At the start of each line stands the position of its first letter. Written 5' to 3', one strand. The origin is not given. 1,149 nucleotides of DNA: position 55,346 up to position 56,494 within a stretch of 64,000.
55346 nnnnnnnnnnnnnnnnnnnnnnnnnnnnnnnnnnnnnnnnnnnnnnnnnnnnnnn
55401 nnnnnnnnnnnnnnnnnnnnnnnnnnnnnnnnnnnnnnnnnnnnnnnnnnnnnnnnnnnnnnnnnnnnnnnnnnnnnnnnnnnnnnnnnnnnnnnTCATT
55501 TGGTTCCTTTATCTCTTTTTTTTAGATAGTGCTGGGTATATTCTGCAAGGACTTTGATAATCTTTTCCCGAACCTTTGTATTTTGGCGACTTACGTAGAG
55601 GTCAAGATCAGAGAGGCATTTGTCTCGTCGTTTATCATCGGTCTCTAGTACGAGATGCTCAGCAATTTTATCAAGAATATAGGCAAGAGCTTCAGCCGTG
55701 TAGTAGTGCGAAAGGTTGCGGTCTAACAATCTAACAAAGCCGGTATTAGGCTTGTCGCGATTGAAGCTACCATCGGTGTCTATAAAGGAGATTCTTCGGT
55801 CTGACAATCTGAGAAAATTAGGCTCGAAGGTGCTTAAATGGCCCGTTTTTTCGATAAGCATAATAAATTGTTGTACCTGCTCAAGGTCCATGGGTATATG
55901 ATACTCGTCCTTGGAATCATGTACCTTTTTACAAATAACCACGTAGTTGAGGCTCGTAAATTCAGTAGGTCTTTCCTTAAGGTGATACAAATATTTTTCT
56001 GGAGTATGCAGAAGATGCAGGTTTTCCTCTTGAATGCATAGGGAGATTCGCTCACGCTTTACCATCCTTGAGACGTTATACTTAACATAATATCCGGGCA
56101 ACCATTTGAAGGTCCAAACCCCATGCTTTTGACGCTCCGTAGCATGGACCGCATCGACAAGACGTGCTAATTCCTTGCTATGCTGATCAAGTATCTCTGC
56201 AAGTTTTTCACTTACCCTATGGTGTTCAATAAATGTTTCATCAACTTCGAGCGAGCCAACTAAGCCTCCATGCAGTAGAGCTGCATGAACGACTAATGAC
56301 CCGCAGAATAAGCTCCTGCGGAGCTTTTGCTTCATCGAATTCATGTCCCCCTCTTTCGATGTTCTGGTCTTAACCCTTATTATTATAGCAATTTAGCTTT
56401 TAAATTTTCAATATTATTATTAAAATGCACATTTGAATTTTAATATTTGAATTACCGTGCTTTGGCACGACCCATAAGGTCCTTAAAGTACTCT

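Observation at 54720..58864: Five tandem, translationally coupled paralogues of an unknown secreted protein family in alternating A/B subtypes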

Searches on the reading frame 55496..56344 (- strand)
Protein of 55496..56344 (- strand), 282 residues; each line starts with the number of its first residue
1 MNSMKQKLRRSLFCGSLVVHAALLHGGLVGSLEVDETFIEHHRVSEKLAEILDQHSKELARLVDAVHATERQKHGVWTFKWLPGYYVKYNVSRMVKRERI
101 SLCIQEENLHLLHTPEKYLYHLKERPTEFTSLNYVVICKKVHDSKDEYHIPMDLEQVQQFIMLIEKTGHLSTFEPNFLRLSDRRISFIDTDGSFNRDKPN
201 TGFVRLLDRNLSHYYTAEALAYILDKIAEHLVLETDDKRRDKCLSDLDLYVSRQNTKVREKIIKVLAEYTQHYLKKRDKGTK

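Call 3: search_protein_families(library=pfam, proteins=[window:55496-56344:-], max_evalue=1)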
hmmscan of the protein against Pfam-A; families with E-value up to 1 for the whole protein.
window:55496-56344:- (282 aa): 3 families
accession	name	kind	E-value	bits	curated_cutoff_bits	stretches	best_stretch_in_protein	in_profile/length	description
PF12910.14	PHD_like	-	0.052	14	27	1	227-276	56-106/141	Antitoxin of toxin-antitoxin, RelE / RelB, TA system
PF03241.18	HpaB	-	0.057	13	25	1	40-98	44-102/202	4-hydroxyphenylacetate 3-hydroxylase C terminal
PF16979.11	SIN1_PH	-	0.098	13.5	27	1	86-147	3-67/105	SAPK-interacting protein 1 (Sin1), Pleckstrin-homology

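Call 4: search_protein_families(library=ncbifam, proteins=[window:55496-56344:-], max_evalue=1)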
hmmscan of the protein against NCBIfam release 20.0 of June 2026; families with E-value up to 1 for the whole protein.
window:55496-56344:- (282 aa): 3 families
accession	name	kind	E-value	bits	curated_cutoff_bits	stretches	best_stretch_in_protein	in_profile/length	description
TIGR02962.1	hdxy_isourate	equivalog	0.068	13.6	87.45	0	130-155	78-103/113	hydroxyisourate hydrolase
TIGR01873.1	cas_CT1978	equivalog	0.15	12.2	33.15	0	249-269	28-48/87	type I-E CRISPR-associated endoribonuclease Cas2e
TIGR03098.1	ligase_PEP_1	hypoth_equivalog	0.17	10.3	592.35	1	90-149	79-138/517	acyl-CoA ligase (AMP-forming), exosortase A system-associated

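Call 24: search_solved_structures(query=A2, max_evalue=10, show_alignments=3)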
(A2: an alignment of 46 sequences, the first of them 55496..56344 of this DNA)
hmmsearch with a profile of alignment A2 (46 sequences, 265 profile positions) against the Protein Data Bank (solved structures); distinct sequences matched with E-value up to 10: 3.
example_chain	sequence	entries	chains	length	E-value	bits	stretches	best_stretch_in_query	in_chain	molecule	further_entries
4nnd_A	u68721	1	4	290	1.5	11.3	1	130-179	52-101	Tyrosine-protein phosphatase non-receptor type 18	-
4gfu_A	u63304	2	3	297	1.5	11.2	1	130-179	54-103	Tyrosine-protein phosphatase non-receptor type 18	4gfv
2oc3_A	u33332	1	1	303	1.6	11.2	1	130-179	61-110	Tyrosine-protein phosphatase non-receptor type 18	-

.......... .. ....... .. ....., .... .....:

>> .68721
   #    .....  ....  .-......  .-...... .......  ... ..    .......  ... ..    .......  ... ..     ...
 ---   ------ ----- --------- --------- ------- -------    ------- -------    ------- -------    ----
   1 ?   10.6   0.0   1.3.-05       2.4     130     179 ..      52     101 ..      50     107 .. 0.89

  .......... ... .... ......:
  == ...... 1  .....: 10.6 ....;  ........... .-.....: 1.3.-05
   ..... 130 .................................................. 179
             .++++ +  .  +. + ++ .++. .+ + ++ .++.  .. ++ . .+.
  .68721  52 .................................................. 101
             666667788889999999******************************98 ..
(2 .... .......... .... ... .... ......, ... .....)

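Call 35: search_protein_representatives(alignment_id=A2)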
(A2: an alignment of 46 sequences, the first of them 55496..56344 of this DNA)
Query: 46 sequences, 265 profile positions. Proteins with E-value up to 0.001 (for the whole library): 828; up to 1e-10: 353; up to 1e-30: 66. The best 150 are listed.
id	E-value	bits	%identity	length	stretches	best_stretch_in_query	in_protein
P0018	3.0e-101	354.5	-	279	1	1-263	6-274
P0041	1.1e-99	349.4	-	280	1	5-263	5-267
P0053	8.0e-99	346.6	-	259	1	9-262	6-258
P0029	1.8e-95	335.6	-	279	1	1-263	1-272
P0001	2.5e-93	328.6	-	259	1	6-260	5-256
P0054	4.6e-91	321.2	-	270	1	8-263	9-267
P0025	6.5e-87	307.6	-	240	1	2-227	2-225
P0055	6.5e-87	307.5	-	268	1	12-262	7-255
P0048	8.0e-84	297.4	-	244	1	17-239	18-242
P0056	3.1e-83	295.5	-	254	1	2-256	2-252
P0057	2.1e-81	289.5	-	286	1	17-258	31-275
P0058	6.0e-81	288.0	-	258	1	7-258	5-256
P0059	9.2e-80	284.1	-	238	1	22-257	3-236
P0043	2.9e-78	279.2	-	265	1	21-259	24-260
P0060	5.5e-78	278.3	-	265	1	12-261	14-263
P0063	8.0e-75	267.9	-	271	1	17-258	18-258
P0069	3.7e-61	223.1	-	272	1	16-260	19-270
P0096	2.1e-39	151.8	-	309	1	27-178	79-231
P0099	4.3e-38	147.5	-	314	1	11-179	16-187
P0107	2.0e-34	135.5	-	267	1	34-179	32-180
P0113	5.5e-29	117.6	-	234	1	61-220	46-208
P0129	9.7e-25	103.7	-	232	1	48-216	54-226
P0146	1.1e-21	93.7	-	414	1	35-211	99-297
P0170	9.5e-19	84.1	-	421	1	7-180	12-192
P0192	9.6e-18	80.8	-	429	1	20-196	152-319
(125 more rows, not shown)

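Call 37: predict_structure(alignment_id=A2)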
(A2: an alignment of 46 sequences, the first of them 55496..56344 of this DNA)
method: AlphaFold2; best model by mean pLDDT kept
length: 282 residues; sequences in the alignment: 46
mean_pLDDT: 92.3   pTM: 0.85
mean pLDDT of the five models: 92.3, 92.1, 90.9, 90.7, 90.7
residues with pLDDT >= 90: 239; 70-90: 11; 50-70: 29; < 50: 3
segments of 3 or more residues with pLDDT < 50: none
pLDDT, mean of each block of 10 residues (from residue 1): 62 65 54 89 98 98 97 93 98 96 98 98 98 98 97 98 97 94 95 92 96 98 98 96 97 98 98 94 44
secondary structure, 60 per line:
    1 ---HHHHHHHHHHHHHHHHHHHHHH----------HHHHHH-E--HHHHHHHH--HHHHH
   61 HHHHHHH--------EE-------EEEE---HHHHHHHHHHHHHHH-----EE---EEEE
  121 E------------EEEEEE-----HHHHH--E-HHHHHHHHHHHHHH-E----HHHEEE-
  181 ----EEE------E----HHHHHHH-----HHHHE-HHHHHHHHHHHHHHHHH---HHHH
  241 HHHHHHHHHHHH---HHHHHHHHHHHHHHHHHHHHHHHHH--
elements in order: H4-25 H36-41 H46-53 H56-67 E85-88 H92-106 E117-121 E134-139 H145-149 H154-167 E177-179 E185-187 H199-205 H211-214 H217-233 H237-252 H256-280

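Call 38: search_protein_families(library=pfam, alignment_id=A3, max_evalue=0.01)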
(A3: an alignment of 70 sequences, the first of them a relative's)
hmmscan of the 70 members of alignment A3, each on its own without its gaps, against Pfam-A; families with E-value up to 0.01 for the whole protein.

A. member 1, P0096 (309 aa): 0 families

B. families by the number of members that match (of 70 scanned): 3 families
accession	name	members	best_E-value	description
PF04434.22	SWIM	1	6.8e-05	SWIM zinc finger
PF23998.1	BTB_BTBDG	1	0.0032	BTBDG BTB/POZ domain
PF22173.2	APH-like_N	1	0.0068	Acylamino-acid-releasing enzyme-like, N-terminal domain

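Call 40: fold_search(model_id=the predicted structure, library=pdb)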
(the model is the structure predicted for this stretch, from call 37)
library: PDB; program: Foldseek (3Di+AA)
matches with E <= 10: 1078; with E <= 0.001: 0
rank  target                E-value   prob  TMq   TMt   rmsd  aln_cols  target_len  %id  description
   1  4ww7_A                1.2e-03  0.98  0.26  0.30  13.7       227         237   15  Crystal structure of binary complex Bud32-Cgi121 in complex with AMP (released 2015-03-18)
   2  4u79                  1.2e-03  0.96  0.25  0.22  12.8       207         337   10  Crystal structure of human JNK3 in complex with a benzenesulfonamide inhibitor. (released 2014-10-08)
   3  4ww9_A                1.6e-03  0.97  0.26  0.30  13.4       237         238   15  Crystal structure of binary complex Bud32-Cgi121 in complex with ADP (released 2015-03-18)
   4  5awm                  2.1e-03  0.90  0.24  0.20  12.8       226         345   10  The Crystal Structure of JNK from Drosophila melanogaster Reveals an Evolutionarily Conserved Topology with that of Mamm (released 2015-08-05)
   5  6emh_C                2.2e-03  0.94  0.25  0.22  12.8       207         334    9  Crystal structure of JNK3 in complex with a pyridinylimidazole inhibitor (released 2018-08-08)
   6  1pmu                  2.4e-03  0.95  0.25  0.22  12.8       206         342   13  The crystal structure of JNK3 in complex with a phenantroline inhibitor (released 2003-09-09)
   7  4yr8_C                2.6e-03  0.85  0.23  0.21  13.1       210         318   12  Crystal structure of JNK in complex with a regulator protein (released 2016-03-16)
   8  4z9l                  2.7e-03  0.85  0.23  0.20  12.7       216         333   12  THE STRUCTURE OF JNK3 IN COMPLEX WITH AN IMIDAZOLE-PYRIMIDINE INHIBITOR (released 2015-05-06)
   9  3fi2                  3.1e-03  0.93  0.26  0.23  12.7       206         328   12  Crystal structure of JNK3 with amino-pyrazole inhibitor, SR-3451 (released 2009-03-03)
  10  2x6h_B                3.2e-03  0.96  0.26  0.15  13.0       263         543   10  THE CRYSTAL STRUCTURE OF THE DROSOPHILA CLASS III PI3-KINASE VPS34 (released 2010-04-07)
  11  3pze                  3.2e-03  0.87  0.23  0.20  13.2       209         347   12  JNK1 in complex with inhibitor (released 2011-12-14)
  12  3oy1                  3.2e-03  0.85  0.24  0.21  12.9       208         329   13  Highly Selective c-Jun N-Terminal Kinase (JNK) 2 and 3 Inhibitors with In Vitro CNS-like Pharmacokinetic Properties (released 2011-08-17)
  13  6eq9_B                3.2e-03  0.84  0.23  0.20  13.1       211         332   12  Crystal structure of JNK3 in complex with AMP-PCP (released 2018-08-08)
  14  1pmn                  4.0e-03  0.82  0.25  0.21  12.6       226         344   12  Crystal structure of JNK3 in complex with an imidazole-pyrimidine inhibitor (released 2003-09-09)
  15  6emh_D                4.5e-03  0.85  0.24  0.21  12.8       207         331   11  Crystal structure of JNK3 in complex with a pyridinylimidazole inhibitor (released 2018-08-08)
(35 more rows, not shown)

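Call 44: list_cluster_members(proteins=[P0063, P0069, P0096, P0099, P0107, P0113, P0129, P0146, P0170, P0192])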
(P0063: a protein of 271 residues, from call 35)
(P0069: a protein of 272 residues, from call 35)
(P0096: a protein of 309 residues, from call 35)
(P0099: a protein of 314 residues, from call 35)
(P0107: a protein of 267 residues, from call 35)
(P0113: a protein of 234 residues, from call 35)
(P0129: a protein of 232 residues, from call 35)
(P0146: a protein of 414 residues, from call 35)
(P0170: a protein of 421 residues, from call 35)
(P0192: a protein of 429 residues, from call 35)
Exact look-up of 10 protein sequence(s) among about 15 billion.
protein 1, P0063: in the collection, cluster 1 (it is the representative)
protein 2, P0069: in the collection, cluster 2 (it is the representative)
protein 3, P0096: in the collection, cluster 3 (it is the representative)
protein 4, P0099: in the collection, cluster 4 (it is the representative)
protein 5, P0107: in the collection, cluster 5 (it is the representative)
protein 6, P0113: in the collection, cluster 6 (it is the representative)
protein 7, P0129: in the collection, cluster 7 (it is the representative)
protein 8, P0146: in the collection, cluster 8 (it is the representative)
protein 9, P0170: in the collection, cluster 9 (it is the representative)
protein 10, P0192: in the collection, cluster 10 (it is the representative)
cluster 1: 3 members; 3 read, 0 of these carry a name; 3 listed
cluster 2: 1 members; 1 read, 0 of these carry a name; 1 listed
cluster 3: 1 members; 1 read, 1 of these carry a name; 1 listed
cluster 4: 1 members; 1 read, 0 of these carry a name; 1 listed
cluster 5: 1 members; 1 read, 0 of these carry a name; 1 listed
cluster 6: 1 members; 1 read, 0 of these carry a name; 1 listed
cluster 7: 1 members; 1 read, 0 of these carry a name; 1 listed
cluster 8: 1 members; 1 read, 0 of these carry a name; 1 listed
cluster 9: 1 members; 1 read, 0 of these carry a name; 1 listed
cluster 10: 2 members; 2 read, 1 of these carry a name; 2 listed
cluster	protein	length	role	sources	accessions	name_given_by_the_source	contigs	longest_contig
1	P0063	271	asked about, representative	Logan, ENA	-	-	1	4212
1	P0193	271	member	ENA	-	-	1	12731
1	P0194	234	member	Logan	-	-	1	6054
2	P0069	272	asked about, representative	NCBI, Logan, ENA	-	-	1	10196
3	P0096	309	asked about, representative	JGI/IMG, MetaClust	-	\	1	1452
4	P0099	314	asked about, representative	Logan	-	-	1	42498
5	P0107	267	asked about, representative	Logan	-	-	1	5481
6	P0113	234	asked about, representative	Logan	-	-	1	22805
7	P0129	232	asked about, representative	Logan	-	-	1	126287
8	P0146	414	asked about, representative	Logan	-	-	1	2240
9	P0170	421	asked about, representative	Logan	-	-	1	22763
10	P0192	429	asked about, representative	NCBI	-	-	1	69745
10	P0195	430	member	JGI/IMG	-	hypothetical protein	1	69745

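Call 45: find_encoding_contigs(protein=P0129, flank=10000, max_places=1)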
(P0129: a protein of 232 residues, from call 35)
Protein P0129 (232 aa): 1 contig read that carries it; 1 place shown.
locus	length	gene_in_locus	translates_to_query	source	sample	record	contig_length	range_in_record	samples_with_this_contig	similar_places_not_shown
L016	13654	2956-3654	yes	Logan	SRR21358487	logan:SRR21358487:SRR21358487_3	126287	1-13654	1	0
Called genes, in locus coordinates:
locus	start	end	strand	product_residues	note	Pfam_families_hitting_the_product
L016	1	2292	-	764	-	?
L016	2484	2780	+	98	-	-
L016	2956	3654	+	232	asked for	-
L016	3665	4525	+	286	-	-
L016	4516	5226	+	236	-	-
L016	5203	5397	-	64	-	-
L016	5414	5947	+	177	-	-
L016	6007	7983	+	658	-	PF04851:ResIII (faint), PF00270:DEAD, PF18319:Zn_ribbon_PriA (weak), PF00271:Helicase_C, PF18074:PriA_C (weak)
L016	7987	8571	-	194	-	PF00929:RNase_T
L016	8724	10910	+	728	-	PF01820:Dala_Dala_lig_N, PF02655:ATP-grasp_3 (faint), PF01071:GARS_A (faint), PF02222:ATP-grasp (faint), PF07478:Dala_Dala_lig_C, PF13535:ATP-grasp_4 (weak), PF01820:Dala_Dala_lig_N, PF07478:Dala_Dala_lig_C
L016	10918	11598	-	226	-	PF00588:SpoU_methylase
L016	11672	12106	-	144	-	-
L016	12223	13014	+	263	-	PF02777:Sod_Fe_C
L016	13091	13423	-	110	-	-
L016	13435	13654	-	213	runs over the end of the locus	-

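Call 46: find_encoding_contigs(protein=P0192, flank=10000, max_places=1)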
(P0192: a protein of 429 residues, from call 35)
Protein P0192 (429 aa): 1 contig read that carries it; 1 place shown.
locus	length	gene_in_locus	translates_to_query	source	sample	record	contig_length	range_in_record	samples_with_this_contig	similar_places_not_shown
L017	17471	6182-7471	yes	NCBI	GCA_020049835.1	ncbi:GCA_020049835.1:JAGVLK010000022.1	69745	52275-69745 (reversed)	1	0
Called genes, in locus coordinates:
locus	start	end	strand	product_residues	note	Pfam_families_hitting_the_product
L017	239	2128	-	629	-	PF00912:Transgly, PF00905:Transpeptidase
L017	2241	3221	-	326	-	PF00561:Abhydrolase_1 (faint), PF00326:Peptidase_S9 (faint), PF12146:Hydrolase_4 (faint)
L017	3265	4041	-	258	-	-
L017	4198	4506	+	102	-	-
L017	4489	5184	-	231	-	-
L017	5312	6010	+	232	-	PF03793:PASTA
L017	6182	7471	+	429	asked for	-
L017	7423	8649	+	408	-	-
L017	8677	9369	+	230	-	-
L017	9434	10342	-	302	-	PF01210:NAD_Gly3P_dh_N, PF02558:ApbA (weak), PF03807:F420_oxidored (weak), PF01210:NAD_Gly3P_dh_N, PF07479:NAD_Gly3P_dh_C, PF20618:GPD_NAD_C_bact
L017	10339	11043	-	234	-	PF01255:Prenyltransf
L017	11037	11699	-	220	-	-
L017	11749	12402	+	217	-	PF00702:Hydrolase, PF13419:HAD_2, PF13242:Hydrolase_like (weak)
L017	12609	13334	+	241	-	PF00702:Hydrolase, PF13419:HAD_2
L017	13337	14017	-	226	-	PF18306:LDcluster4, PF03641:Lysine_decarbox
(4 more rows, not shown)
